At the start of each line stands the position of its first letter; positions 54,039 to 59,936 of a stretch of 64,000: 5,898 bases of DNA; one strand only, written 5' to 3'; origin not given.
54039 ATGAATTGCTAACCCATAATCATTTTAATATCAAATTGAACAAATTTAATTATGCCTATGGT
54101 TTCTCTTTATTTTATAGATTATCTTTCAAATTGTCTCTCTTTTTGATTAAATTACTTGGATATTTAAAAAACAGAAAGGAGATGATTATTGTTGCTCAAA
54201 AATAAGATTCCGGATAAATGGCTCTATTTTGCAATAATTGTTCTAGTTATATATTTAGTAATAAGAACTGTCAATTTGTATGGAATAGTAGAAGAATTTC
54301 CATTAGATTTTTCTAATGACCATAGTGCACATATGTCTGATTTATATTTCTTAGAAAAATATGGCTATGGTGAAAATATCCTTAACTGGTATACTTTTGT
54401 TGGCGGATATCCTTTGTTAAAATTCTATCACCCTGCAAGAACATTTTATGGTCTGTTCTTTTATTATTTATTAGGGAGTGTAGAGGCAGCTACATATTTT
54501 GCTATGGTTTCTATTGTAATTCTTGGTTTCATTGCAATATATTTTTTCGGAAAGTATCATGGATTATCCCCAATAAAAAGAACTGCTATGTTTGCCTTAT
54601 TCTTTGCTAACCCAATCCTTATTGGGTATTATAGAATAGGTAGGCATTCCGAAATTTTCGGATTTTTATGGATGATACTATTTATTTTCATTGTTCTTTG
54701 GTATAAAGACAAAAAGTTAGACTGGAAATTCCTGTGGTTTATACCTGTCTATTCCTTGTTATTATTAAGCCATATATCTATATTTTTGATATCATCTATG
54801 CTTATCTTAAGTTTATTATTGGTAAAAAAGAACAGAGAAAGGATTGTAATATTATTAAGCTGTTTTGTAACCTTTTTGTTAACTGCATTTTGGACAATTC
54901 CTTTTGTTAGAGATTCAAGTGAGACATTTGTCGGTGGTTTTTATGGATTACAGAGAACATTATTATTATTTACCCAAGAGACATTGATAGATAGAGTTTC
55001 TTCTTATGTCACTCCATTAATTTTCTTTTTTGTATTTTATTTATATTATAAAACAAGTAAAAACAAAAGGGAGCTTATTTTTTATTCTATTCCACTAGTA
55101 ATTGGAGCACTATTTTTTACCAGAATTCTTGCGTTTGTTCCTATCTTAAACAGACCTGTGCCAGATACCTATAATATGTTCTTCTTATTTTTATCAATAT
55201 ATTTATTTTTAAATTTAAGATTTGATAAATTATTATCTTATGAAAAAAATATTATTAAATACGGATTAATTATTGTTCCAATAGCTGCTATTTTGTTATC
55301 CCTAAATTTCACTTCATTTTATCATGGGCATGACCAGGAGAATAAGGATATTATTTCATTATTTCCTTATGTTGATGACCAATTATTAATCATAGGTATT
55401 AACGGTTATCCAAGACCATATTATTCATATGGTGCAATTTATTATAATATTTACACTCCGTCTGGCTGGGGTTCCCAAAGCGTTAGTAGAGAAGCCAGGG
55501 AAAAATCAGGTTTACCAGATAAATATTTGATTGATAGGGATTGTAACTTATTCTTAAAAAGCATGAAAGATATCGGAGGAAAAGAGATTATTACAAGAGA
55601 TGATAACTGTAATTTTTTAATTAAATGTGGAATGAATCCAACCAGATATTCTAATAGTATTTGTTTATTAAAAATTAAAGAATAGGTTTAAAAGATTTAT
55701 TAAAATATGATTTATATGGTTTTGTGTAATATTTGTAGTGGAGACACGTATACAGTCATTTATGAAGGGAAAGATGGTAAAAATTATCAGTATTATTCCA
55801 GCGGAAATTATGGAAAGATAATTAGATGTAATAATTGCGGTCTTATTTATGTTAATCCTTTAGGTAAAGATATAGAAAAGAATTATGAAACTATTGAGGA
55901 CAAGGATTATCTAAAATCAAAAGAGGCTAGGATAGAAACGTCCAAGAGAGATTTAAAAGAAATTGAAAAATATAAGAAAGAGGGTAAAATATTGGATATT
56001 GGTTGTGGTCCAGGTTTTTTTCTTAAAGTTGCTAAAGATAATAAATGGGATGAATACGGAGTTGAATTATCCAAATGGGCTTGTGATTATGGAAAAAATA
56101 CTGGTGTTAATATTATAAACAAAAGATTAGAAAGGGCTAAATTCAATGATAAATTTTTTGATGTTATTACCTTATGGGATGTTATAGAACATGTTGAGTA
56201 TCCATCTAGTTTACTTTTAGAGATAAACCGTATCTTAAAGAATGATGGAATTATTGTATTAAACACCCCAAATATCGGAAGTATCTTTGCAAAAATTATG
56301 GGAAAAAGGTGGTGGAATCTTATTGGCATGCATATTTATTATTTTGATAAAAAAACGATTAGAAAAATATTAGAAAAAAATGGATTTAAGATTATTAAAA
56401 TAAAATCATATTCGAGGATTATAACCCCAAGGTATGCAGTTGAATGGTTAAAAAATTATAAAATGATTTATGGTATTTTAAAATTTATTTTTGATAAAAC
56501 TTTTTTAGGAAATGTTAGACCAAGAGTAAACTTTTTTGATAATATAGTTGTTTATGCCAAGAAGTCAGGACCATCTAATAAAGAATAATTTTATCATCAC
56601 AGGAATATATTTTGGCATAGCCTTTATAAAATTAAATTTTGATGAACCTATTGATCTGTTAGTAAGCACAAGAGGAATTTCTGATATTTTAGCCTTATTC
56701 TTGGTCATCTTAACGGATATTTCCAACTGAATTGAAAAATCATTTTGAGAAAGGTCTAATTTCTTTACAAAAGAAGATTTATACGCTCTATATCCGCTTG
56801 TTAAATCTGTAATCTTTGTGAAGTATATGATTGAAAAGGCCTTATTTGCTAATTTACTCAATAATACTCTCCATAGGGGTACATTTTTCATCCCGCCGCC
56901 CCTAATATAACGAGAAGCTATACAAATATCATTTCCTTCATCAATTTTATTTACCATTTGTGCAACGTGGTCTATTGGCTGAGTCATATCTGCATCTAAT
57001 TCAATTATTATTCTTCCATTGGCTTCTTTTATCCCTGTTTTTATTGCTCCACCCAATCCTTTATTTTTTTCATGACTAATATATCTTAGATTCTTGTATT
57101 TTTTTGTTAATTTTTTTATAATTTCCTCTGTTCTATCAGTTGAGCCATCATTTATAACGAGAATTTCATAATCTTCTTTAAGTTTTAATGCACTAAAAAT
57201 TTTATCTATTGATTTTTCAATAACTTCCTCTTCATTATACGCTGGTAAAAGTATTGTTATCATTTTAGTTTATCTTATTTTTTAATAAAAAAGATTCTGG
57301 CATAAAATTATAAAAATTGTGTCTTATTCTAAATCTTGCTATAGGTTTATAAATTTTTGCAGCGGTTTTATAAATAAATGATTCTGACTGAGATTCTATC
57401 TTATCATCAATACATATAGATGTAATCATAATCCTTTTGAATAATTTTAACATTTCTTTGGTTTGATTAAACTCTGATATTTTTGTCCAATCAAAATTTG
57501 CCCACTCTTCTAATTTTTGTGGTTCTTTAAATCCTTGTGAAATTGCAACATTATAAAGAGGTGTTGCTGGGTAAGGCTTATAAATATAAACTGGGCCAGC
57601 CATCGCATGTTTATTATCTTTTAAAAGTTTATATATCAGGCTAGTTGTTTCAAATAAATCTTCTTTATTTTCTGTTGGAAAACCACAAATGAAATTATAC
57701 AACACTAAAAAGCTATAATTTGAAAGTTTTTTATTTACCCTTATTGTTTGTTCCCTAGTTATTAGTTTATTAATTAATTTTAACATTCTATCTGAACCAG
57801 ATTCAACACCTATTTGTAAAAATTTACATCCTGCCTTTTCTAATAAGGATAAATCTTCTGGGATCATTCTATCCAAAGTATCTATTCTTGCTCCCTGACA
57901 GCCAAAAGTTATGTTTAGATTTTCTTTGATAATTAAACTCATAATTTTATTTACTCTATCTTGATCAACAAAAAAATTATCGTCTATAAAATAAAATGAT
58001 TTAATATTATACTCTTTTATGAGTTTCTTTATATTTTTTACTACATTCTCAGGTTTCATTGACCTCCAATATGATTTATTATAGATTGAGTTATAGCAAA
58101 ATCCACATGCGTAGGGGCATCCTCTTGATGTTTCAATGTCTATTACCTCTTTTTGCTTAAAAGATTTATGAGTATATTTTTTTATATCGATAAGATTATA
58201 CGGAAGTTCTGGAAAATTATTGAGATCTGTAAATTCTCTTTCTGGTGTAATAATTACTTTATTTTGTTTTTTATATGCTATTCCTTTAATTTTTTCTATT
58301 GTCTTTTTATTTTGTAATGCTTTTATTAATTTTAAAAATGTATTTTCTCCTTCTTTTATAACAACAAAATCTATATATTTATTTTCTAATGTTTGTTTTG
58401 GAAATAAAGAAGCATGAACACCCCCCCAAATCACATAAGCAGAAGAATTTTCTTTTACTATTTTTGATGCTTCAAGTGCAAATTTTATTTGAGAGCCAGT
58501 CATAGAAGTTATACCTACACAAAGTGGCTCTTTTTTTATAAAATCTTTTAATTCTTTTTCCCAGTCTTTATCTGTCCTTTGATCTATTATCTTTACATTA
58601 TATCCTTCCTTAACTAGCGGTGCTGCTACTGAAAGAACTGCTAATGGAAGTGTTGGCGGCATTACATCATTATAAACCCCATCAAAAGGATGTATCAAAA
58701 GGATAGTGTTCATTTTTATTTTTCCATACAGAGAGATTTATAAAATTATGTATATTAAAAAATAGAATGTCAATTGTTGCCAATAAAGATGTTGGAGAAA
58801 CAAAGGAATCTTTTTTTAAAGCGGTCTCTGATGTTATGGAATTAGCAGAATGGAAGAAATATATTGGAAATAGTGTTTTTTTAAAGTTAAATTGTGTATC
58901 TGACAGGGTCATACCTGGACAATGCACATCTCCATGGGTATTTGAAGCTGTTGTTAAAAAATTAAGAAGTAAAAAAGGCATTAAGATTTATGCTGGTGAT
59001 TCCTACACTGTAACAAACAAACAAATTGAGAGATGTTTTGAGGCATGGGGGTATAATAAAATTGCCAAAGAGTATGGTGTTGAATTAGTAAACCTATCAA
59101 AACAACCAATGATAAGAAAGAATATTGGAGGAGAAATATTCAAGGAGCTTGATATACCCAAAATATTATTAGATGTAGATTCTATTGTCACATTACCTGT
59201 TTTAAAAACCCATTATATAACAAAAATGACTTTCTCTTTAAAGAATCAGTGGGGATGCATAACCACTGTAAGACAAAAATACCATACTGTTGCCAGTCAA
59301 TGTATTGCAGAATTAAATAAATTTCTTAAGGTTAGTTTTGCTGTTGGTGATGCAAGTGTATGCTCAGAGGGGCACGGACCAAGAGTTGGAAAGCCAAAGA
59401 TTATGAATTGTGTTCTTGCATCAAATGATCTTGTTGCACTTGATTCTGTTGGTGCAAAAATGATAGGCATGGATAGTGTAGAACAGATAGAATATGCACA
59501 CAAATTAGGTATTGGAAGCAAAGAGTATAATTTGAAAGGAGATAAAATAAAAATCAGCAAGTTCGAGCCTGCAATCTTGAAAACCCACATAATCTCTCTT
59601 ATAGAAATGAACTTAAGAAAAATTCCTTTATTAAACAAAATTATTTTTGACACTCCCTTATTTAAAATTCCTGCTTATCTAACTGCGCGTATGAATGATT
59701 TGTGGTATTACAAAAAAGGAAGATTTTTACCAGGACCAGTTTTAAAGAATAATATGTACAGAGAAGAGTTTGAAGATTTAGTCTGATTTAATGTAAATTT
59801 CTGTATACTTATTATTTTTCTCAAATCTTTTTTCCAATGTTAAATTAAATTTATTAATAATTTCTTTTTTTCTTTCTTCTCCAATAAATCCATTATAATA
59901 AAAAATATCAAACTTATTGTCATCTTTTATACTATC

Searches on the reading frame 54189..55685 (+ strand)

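Call 79: search_protein_families(library=pfam, proteins=[window:54189-55685:+], max_evalue=0.001)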
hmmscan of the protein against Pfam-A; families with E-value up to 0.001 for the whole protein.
window:54189-55685:+ (498 aa): 1 family
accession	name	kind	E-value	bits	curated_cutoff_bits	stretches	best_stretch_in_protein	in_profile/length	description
PF10131.15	PTPS_related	-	0.0001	21.4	26.4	1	85-398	2-333/621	6-pyruvoyl-tetrahydropterin synthase related domain; membrane protein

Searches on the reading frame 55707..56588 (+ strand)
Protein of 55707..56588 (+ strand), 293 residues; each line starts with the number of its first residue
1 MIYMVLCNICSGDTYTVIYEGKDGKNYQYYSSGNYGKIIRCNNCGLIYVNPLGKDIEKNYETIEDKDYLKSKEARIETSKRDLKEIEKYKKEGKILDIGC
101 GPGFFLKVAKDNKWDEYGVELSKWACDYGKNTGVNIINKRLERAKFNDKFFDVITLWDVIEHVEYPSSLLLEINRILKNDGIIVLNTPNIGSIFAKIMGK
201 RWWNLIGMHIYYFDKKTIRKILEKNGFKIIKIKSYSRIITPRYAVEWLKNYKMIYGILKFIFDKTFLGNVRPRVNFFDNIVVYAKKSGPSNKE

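Call 79: search_protein_families(library=pfam, proteins=[window:55707-56588:+], max_evalue=0.001)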
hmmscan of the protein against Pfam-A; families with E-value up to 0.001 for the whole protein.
window:55707-56588:+ (293 aa): 7 families
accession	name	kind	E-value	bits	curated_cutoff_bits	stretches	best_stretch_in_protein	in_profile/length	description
PF13489.12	Methyltransf_23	-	3.5e-26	92.3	27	1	84-231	14-163/164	Methyltransferase domain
PF08241.18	Methyltransf_11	-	4.6e-16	59.7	21.2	1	96-185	1-95/95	Methyltransferase domain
PF07021.18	MetW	-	2.6e-11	43.9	21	1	81-191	2-113/193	Methionine biosynthesis protein MetW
PF13649.12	Methyltransf_25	-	2e-10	41.7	27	1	95-181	1-97/97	Methyltransferase domain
PF13847.12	Methyltransf_31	-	5.9e-10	39.4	27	1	90-197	2-122/145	Methyltransferase domain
PF08242.18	Methyltransf_12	-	2.8e-09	38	30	1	96-183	1-98/98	Methyltransferase domain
PF08003.17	Methyltransf_9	-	0.00047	19.7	23.8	0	91-250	115-284/315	Protein of unknown function (DUF1698)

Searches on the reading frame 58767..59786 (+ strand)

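Call 79: search_protein_families(library=pfam, proteins=[window:58767-59786:+], max_evalue=0.001)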
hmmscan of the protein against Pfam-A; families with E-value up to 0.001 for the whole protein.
window:58767-59786:+ (339 aa): 1 family
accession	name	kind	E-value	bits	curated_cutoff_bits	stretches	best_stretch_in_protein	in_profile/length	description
PF04015.17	DUF362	-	1.8e-45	155.9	24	1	37-230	1-199/200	Domain of unknown function (DUF362)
